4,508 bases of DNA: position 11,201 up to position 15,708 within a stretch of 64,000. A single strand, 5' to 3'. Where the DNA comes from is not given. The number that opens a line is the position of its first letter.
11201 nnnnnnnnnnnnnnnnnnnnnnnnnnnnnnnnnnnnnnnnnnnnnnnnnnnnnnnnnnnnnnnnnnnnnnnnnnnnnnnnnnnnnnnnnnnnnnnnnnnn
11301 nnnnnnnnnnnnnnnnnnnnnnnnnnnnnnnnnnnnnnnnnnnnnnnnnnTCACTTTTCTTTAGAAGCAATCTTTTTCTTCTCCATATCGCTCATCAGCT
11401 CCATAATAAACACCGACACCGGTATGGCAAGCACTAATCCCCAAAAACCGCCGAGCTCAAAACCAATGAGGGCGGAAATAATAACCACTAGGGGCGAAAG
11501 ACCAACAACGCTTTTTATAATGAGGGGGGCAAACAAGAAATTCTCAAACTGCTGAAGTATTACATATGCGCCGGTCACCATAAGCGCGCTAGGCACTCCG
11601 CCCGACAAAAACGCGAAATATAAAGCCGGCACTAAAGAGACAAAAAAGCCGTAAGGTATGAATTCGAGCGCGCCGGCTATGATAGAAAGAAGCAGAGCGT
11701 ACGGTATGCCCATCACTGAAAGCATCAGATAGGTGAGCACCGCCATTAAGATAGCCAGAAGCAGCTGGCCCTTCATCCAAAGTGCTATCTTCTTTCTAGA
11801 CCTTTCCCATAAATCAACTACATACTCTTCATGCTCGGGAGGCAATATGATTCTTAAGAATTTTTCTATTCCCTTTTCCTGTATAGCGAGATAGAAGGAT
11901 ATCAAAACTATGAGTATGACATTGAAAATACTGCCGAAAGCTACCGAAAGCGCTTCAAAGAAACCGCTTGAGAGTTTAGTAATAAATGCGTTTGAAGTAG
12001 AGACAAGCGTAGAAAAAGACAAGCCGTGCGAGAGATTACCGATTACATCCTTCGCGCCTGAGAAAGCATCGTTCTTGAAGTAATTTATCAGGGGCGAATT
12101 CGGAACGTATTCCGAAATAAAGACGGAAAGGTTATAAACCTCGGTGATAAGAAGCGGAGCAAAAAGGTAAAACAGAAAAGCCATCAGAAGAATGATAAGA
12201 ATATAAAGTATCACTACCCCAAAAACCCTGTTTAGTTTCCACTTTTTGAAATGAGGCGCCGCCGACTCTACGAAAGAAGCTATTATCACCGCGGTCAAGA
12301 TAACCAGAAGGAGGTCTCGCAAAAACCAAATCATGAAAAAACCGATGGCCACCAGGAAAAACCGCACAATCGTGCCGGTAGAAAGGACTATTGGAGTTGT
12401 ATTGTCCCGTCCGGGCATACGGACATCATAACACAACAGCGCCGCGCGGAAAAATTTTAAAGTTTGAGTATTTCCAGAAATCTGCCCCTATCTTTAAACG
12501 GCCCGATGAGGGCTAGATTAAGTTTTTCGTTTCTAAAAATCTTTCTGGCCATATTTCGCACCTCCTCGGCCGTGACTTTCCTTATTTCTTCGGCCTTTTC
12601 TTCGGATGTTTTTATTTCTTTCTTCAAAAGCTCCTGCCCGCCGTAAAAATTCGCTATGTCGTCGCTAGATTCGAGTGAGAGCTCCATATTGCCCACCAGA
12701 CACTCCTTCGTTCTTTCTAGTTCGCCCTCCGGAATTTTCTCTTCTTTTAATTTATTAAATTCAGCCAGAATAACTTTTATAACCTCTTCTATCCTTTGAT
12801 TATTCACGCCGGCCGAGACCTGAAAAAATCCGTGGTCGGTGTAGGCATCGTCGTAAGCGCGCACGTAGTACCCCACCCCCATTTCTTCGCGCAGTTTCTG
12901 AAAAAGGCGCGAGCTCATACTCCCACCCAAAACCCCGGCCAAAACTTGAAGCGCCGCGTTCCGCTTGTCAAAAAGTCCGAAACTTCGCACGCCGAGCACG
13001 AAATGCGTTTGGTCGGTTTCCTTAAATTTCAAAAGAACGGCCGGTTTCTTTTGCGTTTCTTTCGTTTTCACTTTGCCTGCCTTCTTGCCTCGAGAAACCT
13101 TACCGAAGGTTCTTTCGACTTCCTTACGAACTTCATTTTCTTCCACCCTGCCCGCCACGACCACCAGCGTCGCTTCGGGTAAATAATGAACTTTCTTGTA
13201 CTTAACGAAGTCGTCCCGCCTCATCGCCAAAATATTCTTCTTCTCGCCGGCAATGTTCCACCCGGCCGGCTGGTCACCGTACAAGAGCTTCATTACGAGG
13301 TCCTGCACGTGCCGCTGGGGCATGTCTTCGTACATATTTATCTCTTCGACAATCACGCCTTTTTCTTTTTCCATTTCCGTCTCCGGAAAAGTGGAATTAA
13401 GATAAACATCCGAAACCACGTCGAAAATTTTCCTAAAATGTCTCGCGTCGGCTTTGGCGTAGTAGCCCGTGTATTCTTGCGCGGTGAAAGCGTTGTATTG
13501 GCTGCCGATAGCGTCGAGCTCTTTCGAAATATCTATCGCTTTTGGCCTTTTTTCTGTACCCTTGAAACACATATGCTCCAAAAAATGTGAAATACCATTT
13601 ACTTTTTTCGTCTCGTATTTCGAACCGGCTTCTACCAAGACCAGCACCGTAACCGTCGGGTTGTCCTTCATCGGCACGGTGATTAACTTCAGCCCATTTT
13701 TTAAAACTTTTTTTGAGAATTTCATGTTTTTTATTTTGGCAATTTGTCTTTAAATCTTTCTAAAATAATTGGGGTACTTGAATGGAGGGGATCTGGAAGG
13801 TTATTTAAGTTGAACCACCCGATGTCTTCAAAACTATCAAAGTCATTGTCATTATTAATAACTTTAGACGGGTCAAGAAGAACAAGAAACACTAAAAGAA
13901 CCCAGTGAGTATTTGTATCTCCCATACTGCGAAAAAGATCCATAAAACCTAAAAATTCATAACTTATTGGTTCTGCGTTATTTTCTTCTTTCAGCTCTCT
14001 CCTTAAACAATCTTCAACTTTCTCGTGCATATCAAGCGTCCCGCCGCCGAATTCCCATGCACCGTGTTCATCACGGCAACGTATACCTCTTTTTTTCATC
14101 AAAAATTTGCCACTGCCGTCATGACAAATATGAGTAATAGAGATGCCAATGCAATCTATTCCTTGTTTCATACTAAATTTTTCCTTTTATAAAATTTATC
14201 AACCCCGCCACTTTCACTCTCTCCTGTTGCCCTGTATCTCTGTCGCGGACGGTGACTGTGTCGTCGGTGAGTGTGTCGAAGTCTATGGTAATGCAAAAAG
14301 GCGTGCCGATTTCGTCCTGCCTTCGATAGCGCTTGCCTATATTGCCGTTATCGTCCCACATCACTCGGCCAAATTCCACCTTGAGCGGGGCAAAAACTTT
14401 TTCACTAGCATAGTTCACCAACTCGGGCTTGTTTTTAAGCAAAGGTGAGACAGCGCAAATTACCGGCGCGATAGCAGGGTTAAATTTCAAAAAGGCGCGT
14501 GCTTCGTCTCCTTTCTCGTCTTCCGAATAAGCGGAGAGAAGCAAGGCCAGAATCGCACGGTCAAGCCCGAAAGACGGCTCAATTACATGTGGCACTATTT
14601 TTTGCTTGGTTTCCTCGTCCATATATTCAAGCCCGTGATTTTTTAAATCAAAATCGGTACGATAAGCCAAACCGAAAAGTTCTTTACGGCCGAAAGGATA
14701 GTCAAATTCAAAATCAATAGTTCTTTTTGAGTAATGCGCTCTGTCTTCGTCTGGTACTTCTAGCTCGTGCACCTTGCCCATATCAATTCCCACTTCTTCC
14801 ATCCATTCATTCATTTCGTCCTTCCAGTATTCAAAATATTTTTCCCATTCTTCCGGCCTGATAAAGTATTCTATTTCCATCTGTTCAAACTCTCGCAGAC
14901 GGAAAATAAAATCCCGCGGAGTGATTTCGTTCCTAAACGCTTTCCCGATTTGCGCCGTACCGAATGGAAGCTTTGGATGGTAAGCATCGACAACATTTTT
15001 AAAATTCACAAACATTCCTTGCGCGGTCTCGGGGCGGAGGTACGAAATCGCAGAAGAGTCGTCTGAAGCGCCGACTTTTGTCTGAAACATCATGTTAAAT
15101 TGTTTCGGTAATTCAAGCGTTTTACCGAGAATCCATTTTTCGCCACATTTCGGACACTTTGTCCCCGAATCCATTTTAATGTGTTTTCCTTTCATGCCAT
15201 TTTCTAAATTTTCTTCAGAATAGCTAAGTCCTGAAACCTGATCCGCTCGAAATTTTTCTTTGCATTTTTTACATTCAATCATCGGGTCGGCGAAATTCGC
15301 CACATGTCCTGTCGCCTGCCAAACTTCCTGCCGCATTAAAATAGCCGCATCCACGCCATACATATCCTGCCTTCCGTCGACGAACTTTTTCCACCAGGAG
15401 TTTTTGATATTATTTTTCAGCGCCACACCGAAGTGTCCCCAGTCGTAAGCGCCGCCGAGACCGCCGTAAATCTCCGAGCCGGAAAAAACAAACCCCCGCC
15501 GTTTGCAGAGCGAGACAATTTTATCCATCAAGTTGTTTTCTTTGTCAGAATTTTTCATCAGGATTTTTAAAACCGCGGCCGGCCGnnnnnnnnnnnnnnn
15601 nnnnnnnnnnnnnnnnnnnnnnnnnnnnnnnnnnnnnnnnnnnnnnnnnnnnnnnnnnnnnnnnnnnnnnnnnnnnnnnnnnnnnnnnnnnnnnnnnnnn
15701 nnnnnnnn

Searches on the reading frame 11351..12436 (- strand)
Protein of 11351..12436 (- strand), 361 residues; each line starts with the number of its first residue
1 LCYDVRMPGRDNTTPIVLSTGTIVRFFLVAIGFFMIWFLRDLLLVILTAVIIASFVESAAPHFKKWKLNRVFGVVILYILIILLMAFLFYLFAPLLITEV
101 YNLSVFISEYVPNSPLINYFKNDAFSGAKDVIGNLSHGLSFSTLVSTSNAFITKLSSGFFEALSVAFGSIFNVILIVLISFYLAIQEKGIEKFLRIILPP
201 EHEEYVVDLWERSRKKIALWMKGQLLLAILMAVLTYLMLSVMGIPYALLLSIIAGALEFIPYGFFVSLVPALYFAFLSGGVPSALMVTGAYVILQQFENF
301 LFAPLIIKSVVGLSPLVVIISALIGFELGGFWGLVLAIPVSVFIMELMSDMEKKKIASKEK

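Call 51: search_protein_families(library=pfam, proteins=[window:11351-12436:-], max_evalue=0.00001)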
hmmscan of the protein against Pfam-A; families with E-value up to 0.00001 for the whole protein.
window:11351-12436:- (361 aa): 1 family
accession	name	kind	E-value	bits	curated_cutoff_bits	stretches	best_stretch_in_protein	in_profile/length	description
PF01594.21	AI-2E_transport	-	5.6e-47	161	34.3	1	26-350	5-325/327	AI-2E family transporter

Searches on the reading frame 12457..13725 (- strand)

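Call 12: search_protein_families(library=pfam, proteins=[window:12457-13725:-], max_evalue=0.00001)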
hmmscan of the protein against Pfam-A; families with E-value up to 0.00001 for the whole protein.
window:12457-13725:- (422 aa): 2 families
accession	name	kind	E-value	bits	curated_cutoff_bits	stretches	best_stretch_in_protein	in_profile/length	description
PF00675.25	Peptidase_M16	-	3.9e-40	137.6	22.3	1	21-159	9-146/149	Insulinase (Peptidase family M16)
PF05193.26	Peptidase_M16_C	-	8.9e-40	136.9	23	1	169-341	3-179/181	Peptidase M16 inactive domain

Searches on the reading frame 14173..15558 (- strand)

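Call 12: search_protein_families(library=pfam, proteins=[window:14173-15558:-], max_evalue=0.00001)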
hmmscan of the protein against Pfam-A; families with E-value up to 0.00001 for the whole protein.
window:14173-15558:- (461 aa): 2 families
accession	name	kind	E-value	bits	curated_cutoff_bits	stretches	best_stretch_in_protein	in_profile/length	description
PF03129.25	HGTP_anticodon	-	3.4e-19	69.2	21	1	368-458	2-92/94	Anticodon binding domain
PF00587.30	tRNA-synt_2b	-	6.5e-15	56.1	29.3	1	170-340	9-176/179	tRNA synthetase class II core domain (G, H, P, S and T)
